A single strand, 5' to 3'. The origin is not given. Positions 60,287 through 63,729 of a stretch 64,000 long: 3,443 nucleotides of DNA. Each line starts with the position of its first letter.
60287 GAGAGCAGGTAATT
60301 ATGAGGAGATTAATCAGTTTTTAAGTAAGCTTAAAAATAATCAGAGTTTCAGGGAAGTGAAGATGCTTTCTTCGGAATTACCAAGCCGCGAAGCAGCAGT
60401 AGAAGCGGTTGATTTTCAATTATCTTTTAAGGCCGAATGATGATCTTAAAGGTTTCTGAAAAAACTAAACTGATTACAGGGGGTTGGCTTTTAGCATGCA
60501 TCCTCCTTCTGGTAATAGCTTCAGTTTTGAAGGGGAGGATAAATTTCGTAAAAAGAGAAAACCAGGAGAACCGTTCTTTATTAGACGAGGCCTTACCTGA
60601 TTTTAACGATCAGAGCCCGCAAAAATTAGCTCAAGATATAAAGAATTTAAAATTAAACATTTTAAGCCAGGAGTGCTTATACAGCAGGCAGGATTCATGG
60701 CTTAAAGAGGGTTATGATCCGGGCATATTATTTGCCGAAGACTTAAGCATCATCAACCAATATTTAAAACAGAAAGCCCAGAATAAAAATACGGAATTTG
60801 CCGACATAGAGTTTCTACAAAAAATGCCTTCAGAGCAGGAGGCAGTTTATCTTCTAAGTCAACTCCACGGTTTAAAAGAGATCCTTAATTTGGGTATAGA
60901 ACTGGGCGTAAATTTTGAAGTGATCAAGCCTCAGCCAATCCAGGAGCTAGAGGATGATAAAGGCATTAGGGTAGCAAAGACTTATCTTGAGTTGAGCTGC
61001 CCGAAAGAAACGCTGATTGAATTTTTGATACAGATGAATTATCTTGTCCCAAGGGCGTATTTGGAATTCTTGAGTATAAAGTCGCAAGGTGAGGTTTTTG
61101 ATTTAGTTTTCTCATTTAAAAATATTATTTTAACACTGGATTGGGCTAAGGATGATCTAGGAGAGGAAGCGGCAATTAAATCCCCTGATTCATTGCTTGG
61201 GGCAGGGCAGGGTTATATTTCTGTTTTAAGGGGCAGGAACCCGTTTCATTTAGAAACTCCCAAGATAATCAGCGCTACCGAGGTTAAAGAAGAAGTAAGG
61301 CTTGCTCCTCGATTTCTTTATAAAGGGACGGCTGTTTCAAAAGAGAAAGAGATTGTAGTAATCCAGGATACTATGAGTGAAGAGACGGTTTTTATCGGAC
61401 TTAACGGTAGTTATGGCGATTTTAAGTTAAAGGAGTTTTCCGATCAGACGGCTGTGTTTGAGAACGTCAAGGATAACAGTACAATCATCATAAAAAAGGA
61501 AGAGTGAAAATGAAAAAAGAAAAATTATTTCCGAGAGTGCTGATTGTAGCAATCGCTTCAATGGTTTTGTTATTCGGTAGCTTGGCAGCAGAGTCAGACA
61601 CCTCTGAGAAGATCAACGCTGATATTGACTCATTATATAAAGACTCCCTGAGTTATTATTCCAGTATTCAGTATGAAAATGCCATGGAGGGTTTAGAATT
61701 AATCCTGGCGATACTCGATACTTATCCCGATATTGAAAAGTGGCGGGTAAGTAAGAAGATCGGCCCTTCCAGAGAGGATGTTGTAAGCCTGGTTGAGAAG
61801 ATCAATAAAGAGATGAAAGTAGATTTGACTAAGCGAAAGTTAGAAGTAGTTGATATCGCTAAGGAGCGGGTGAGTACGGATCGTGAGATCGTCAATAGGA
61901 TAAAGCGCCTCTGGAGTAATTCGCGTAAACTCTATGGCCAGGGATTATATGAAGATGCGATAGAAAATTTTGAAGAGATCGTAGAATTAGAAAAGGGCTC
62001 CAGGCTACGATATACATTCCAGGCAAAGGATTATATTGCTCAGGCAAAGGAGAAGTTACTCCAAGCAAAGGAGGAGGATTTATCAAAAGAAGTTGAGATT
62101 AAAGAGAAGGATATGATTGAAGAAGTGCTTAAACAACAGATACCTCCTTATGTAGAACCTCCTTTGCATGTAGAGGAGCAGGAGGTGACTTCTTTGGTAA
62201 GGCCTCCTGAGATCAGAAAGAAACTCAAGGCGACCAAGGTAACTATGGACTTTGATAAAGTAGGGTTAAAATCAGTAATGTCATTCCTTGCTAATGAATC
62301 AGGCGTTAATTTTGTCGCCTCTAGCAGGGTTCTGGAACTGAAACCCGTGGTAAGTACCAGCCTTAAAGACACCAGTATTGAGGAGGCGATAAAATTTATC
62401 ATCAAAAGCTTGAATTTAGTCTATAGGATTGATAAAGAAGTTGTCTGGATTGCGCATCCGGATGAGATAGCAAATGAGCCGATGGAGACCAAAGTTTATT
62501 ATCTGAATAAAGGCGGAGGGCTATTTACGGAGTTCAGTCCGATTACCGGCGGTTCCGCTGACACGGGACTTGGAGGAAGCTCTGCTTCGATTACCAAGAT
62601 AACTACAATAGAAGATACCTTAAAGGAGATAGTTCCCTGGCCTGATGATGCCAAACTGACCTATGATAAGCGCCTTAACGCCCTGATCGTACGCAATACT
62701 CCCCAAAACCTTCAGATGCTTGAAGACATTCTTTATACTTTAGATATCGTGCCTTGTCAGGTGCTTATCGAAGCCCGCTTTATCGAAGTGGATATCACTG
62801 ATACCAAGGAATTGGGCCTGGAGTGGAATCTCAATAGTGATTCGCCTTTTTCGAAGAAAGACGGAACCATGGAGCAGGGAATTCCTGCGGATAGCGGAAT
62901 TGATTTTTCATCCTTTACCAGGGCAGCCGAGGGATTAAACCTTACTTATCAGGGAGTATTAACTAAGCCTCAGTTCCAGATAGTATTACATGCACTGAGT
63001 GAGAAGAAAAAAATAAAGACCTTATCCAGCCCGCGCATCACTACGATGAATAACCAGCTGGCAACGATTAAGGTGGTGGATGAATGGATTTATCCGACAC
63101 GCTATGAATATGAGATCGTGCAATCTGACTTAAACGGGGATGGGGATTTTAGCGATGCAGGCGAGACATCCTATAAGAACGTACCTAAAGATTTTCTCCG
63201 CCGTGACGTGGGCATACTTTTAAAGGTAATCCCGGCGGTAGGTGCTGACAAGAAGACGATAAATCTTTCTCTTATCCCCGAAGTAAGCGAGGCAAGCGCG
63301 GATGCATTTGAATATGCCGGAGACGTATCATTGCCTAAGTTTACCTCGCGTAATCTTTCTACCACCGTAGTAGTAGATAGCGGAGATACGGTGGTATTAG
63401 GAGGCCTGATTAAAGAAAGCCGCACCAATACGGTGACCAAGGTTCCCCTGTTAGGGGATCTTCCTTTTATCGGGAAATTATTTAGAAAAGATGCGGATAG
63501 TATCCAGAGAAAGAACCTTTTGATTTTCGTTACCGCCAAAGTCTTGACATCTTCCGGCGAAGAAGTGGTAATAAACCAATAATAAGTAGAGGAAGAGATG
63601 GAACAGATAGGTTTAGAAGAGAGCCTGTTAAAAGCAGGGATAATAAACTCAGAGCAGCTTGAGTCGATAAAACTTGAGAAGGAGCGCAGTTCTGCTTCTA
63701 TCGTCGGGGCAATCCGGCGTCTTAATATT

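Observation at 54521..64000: Pilus/secretion locus 2: an atypical T2SS/T4P hybrid with a tip-only pseudopilin set, an internal MerR-type regulator and a TPR-extended secretin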

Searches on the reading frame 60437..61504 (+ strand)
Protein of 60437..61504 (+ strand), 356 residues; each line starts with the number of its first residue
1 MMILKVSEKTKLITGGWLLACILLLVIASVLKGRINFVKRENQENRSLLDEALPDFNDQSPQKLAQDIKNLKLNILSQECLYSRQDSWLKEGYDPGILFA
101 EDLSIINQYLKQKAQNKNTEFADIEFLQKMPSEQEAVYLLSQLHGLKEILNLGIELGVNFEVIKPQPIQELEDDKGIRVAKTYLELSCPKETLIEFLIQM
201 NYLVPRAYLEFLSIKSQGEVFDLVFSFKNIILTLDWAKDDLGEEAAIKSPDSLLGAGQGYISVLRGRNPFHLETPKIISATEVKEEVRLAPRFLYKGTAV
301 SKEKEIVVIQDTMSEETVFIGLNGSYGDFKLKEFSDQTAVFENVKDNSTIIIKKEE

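Call 8: search_protein_families(library=pfam, max_evalue=0.1, proteins=[window:60437-61504:+])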
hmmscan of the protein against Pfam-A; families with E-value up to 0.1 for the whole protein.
window:60437-61504:+ (356 aa): 0 families

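Call 13: find_encoding_contigs(protein=window:60437-61504:+, flank=10000, max_places=10)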
Protein window:60437-61504:+ (356 aa): no gene with exactly this product is on record in the collection.

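Call 24: search_protein_families(library=ncbifam, max_evalue=0.1, proteins=[window:60437-61504:+])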
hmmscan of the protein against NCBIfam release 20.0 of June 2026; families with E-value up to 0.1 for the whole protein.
window:60437-61504:+ (356 aa): 0 families

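Call 47: find_homologous_proteins(query=window:60437-61504:+)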
Query window:60437-61504:+ (356 aa): 4 proteins with E <= 0.001 among 3485 candidates.
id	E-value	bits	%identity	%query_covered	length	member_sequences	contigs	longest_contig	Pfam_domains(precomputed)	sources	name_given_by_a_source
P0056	2.3e-227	772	100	100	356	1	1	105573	-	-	-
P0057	7.4e-89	316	44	99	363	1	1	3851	-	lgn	-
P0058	6.4e-71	258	40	95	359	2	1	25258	-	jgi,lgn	jgi:hypothetical protein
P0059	1.1e-56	211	36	97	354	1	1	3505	-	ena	-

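Call 78: search_solved_structures(query=A4, max_evalue=10, show_alignments=2)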
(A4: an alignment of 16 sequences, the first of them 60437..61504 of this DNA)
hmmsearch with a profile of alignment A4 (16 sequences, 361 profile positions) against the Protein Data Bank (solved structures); distinct sequences matched with E-value up to 10: 1.
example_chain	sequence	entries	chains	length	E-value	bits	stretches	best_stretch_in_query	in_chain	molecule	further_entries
7m1t_A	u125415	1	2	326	0.76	12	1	43-118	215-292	Hemolysin, contains CBS domains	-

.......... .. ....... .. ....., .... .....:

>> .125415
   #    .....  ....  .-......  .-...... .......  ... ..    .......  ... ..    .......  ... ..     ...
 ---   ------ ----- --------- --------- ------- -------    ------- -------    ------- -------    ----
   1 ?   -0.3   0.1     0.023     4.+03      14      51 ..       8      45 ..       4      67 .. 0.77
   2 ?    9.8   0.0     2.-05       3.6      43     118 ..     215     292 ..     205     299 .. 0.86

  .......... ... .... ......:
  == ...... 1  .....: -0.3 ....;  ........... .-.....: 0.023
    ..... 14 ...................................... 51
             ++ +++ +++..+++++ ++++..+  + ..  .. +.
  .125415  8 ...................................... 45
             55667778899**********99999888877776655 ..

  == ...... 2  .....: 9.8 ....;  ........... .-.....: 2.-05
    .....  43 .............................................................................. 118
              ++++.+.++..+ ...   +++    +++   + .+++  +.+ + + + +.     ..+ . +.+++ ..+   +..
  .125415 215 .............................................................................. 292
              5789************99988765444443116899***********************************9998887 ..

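Call 86: predict_structure(alignment_id=A5)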
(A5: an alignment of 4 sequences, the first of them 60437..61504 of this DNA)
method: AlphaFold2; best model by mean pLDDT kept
length: 356 residues; sequences in the alignment: 4
mean_pLDDT: 60.4   pTM: 0.44
mean pLDDT of the five models: 60.4, 56.3, 55.2, 54.8, 52.5
residues with pLDDT >= 90: 28; 70-90: 114; 50-70: 93; < 50: 121
segments of 3 or more residues with pLDDT < 50: 1-16, 52-54, 63-92, 232-289
pLDDT, mean of each block of 10 residues (from residue 1): 35 49 55 54 55 52 47 34 35 63 85 92 82 70 79 90 85 61 86 75 54 76 72 39 31 34 29 24 34 69 62 62 75 81 82 69
secondary structure, 60 per line:
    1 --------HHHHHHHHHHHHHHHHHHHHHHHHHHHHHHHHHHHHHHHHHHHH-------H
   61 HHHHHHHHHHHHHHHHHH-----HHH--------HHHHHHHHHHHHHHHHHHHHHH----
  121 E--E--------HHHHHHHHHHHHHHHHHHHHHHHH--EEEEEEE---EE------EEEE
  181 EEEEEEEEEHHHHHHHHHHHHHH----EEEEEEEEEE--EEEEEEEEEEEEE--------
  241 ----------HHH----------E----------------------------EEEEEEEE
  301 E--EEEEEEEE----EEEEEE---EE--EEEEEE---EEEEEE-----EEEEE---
elements in order: H9-52 H60-78 H95-116 H133-156 E159-165 E177-189 H190-203 E208-217 E220-232 E293-301 E304-311 E316-321 E329-334 E338-343 E349-353

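Call 88: fold_search(model_id=the predicted structure, library=pdb)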
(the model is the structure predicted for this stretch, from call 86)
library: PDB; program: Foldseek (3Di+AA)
matches with E <= 10: 989; with E <= 0.001: 11
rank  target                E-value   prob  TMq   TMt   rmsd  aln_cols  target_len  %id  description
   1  6e95_A                2.3e-05  1.00  0.19  0.26  15.1       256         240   13  Chimeric structure of Saccharomyces cerevisiae GCN4 leucine zipper fused to Staphylococcus aureus AgrC cytoplasmic his (released 2019-02-27)
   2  6e52_A                3.1e-05  1.00  0.20  0.26  15.3       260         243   14  Chimeric structure of Saccharomyces cerevisiae GCN4 leucine zipper fused to Staphylococcus aureus AgrC cytoplasmic his (released 2019-02-27)
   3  3jc8_Oa               3.5e-05  1.00  0.22  0.39  26.8       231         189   12  Architectural model of the type IVa pilus machine in a piliated state (released 2016-03-16)
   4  6lad_D                1.1e-04  1.00  0.30  0.53  11.4       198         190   14  Crystal structure of Amuc_1100 from Akkermansia muciniphila (released 2020-08-05)
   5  6e52_B                1.1e-04  0.99  0.17  0.24  15.8       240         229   12  Chimeric structure of Saccharomyces cerevisiae GCN4 leucine zipper fused to Staphylococcus aureus AgrC cytoplasmic his (released 2019-02-27)
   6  6laf_A                3.2e-04  1.00  0.30  0.58   4.4       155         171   14  Crystal structure of the core domain of Amuc_1100 from Akkermansia muciniphila (released 2020-08-05)
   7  6lad_F                3.2e-04  1.00  0.28  0.51  12.9       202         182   13  Crystal structure of Amuc_1100 from Akkermansia muciniphila (released 2020-08-05)
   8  6kny_A                3.4e-04  1.00  0.33  0.64   3.4       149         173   15  Structure of Amuc_1100 without transmembrane region from Akkermansia muciniphila (released 2020-04-15)
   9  6lad_E                3.4e-04  1.00  0.28  0.50  11.4       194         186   14  Crystal structure of Amuc_1100 from Akkermansia muciniphila (released 2020-08-05)
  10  6lad_B                3.8e-04  1.00  0.29  0.53  11.6       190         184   14  Crystal structure of Amuc_1100 from Akkermansia muciniphila (released 2020-08-05)
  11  6laf_B                8.9e-04  1.00  0.30  0.55   3.9       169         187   12  Crystal structure of the core domain of Amuc_1100 from Akkermansia muciniphila (released 2020-08-05)
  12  7ssi_B                1.1e-03  1.00  0.23  0.33  25.9       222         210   14  CRYSTAL STRUCTURE OF THE DESK:DESR-Q10A COMPLEX IN THE PHOSPHOTRANSFER STATE (released 2022-11-16)
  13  4bxi                  1.2e-03  1.00  0.20  0.39   6.3       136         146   13  Crystal structure of ATP binding domain of AgrC from Staphylococcus aureus (released 2014-06-04)
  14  5iuk_B                2.1e-03  0.99  0.21  0.31  24.4       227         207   15  Crystal structure of the DesK-DesR complex in the phosphotransfer state with high Mg2+ (150 mM) (released 2016-12-21)
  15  6kny_B                4.7e-03  1.00  0.31  0.56   3.9       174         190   13  Structure of Amuc_1100 without transmembrane region from Akkermansia muciniphila (released 2020-04-15)
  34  5uvr                  2.7e-02  1.00  0.21  0.71   2.6        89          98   18  The core region of PilO from the type IV pilus system of Pseudomonas aeruginosa (released 2018-02-21)
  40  2lc4_MODEL_1_A        4.1e-02  0.99  0.15  0.41  12.2       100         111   12  Solution Structure of PilP from Pseudomonas aeruginosa (released 2011-12-21)
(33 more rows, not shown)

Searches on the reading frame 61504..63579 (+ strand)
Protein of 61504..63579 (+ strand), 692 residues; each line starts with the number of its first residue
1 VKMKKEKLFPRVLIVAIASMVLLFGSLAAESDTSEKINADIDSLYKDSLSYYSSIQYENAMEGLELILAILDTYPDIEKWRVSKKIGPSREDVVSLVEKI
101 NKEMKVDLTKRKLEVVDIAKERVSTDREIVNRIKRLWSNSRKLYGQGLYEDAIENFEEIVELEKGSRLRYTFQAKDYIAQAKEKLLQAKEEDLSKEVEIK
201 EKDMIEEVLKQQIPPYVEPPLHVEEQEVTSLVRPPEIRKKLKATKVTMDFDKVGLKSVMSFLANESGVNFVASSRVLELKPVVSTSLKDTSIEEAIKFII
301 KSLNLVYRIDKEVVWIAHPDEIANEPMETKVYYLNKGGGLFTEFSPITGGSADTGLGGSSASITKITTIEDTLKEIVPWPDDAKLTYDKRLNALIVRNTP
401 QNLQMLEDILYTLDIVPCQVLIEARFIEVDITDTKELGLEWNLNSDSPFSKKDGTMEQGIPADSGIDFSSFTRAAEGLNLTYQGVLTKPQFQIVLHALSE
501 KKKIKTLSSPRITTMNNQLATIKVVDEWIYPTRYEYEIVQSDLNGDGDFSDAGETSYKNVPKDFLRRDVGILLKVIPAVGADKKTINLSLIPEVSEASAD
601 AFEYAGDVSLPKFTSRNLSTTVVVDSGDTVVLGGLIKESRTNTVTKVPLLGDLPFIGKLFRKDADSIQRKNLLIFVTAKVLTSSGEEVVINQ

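Call 8: search_protein_families(library=pfam, max_evalue=0.1, proteins=[window:61504-63579:+])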
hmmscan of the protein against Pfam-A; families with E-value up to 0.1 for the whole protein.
window:61504-63579:+ (692 aa): 4 families
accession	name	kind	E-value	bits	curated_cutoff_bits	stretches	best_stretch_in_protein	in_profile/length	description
PF00263.26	Secretin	-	6.6e-40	136.9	27.5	1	497-681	1-168/169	Bacterial type II and III secretion system protein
PF03958.22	Secretin_N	-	9.4e-06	26.2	28.2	1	369-415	14-65/69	Bacterial type II/III secretion system short domain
PF07660.19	STN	-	0.00041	20.5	28.4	1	268-310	1-43/52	Secretin and TonB N terminus short domain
PF16344.10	FecR_C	-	0.023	15.2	24.4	0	249-315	3-69/70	FecR, C-terminal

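Call 11: find_encoding_contigs(protein=window:61504-63579:+, flank=10000, max_places=10)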
Protein window:61504-63579:+ (692 aa): no gene with exactly this product is on record in the collection.

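Call 12: find_encoding_contigs(protein=window:61510-63579:+, flank=10000, max_places=10)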
Protein window:61510-63579:+ (690 aa): no gene with exactly this product is on record in the collection.

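Call 24: search_protein_families(library=ncbifam, max_evalue=0.1, proteins=[window:61504-63579:+])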
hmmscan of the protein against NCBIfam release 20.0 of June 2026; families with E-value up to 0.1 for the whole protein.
window:61504-63579:+ (692 aa): 10 families
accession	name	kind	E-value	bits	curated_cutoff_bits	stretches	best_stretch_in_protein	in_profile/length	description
TIGR02517.1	type_II_gspD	equivalog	1.9e-61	208.3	351.35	1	315-686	222-595/600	type II secretion system secretin GspD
NF042912.1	Amuc_1098_fam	equivalog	9.4e-60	202.5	750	3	608-688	723-803/805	Amuc_1098 family type IV pilus outer membrane protein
TIGR02515.1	IV_pilus_PilQ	subfamily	1.3e-55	189.2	284.35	1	244-681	2-427/428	type IV pilus secretin PilQ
TIGR02519.1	pilus_MshL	equivalog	3.7e-47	160.7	250.2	1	389-681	5-290/290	pilus (MSHA type) biogenesis protein MshL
NF010083.0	PRK13568.1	equivalog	2.5e-33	115.5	554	2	616-681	352-417/419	DNA uptake porin HofQ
TIGR02516.1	type_III_yscC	equivalog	3.6e-32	111.5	238.45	2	569-681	347-461/463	type III secretion system outer membrane ring subunit SctC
NF007851.2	PRK10560.1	exception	4.7e-28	98.1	598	3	616-682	344-410/412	DNA uptake porin HofQ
NF011873.0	PRK15346.1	equivalog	3.7e-26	91.9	524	2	570-680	384-493/499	EscC/YscC/HrcC family type III secretion system outer membrane ring protein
TIGR02520.1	pilus_B_mal_scr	equivalog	6.1e-09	34.9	287.65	2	368-527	223-375/513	PilN family type IVB pilus formation outer membrane protein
TIGR03862.1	flavo_PP4765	subfamily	0.092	11.6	242.65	0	67-136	234-302/376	TIGR03862 family flavoprotein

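Call 59: search_solved_structures(query=window:61504-63579:+, max_evalue=0.00001)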
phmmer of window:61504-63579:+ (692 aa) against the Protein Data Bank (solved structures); distinct sequences matched with E-value up to 0.00001: 23.
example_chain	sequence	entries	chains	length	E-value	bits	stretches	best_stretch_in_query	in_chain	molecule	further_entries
4av2_A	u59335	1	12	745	8.1e-30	107.2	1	239-686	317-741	TYPE IV PILUS BIOGENESIS AND COMPETENCE PROTEIN PILQ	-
6w6m_A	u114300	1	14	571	1.7e-29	106.1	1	237-681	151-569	Type IV pilus secretin PilQ family protein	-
9sh1_A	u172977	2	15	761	3.8e-29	105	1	239-681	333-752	Type IV pilus biogenesis and competence protein PilQ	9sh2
6hcg_A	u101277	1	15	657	4.2e-28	101.6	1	390-682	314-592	Type II secretion system protein D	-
5wln_G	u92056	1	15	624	1.7e-27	99.6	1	382-684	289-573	Type II secretion system protein D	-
6i1x_A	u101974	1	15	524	8.2e-27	97.3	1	385-682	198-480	Type II secretion system protein D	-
5w68_A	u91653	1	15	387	5.1e-24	88.1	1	460-682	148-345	Putative type II secretion protein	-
9x0w_A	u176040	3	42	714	6.6e-24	87.7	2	571-683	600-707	Fimbrial assembly protein PilQ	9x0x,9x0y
6ve2_A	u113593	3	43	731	7e-24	87.6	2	571-683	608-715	Fimbrial assembly protein PilQ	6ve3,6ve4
5wq7_A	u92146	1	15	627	7.1e-24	87.6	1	381-681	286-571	Putative type II secretion system protein D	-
6i1y_A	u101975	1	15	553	8.3e-24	87.4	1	466-681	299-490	General secretion pathway protein GspD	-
9k8v_A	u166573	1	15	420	3.8e-23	85.2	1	491-681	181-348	General secretion pathway protein D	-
5zdh_A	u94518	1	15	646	4.5e-23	84.9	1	460-682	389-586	Type II secretion system protein D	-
5wq9_A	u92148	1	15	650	3.3e-22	82.1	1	490-681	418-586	Type II secretion system protein D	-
5wq8_A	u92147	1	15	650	5.2e-22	81.4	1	491-681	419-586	Type II secretion system protein D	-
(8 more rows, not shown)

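Call 64: find_related_loci(query=A3, collection=metagenome_contigs, flank=10000)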
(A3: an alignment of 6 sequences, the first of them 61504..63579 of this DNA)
Query A3 (692 aa) in metagenome_contigs; peptide patterns used: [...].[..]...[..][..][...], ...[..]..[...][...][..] (x = any residue, [..] = any of these).
462 stretches matched a pattern; 45 encode a relative of the query (tblastn E <= 1e-3); 44 distinct loci.
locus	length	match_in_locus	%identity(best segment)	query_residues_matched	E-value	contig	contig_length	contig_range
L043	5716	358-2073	71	126-692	0e+0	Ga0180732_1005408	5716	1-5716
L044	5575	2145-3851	70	126-692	0e+0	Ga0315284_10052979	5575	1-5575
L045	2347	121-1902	68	99-692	0e+0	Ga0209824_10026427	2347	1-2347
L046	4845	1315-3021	70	126-690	0e+0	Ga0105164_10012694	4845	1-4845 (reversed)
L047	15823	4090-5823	67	107-687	0e+0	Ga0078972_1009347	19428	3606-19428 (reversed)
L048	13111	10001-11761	65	105-690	0e+0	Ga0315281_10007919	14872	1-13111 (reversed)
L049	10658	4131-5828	65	126-692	0e+0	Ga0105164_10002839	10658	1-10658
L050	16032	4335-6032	66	126-690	0e+0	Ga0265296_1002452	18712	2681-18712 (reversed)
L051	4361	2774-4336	71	169-689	0e+0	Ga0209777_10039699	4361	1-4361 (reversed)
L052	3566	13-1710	66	126-692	0e+0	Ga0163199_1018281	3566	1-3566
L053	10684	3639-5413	70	133-689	0e+0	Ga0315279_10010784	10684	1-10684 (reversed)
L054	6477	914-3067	50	93-692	6e-174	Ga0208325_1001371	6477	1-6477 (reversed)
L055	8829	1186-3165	44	40-681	4e-170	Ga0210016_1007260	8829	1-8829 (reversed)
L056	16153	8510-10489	44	40-681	7e-170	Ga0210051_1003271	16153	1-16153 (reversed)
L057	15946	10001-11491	53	186-681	1e-169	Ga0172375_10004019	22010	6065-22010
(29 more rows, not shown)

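Call 75: search_protein_families(library=pfam, max_evalue=0.01, proteins=[L047:11314-15822:+, L050:11824-16032:+, L047:9749-11257:+])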
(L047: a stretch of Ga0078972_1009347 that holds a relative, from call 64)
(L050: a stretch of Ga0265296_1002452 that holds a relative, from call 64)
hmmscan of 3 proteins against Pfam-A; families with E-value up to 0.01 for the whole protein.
L047:11314-15822:+ (1503 aa): 1 family
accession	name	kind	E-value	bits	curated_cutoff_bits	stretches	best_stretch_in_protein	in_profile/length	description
PF02791.22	DDT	-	0.0047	17.5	22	0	462-487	14-39/58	DDT domain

L050:11824-16032:+ (1403 aa): 0 families

L047:9749-11257:+ (503 aa): 0 families
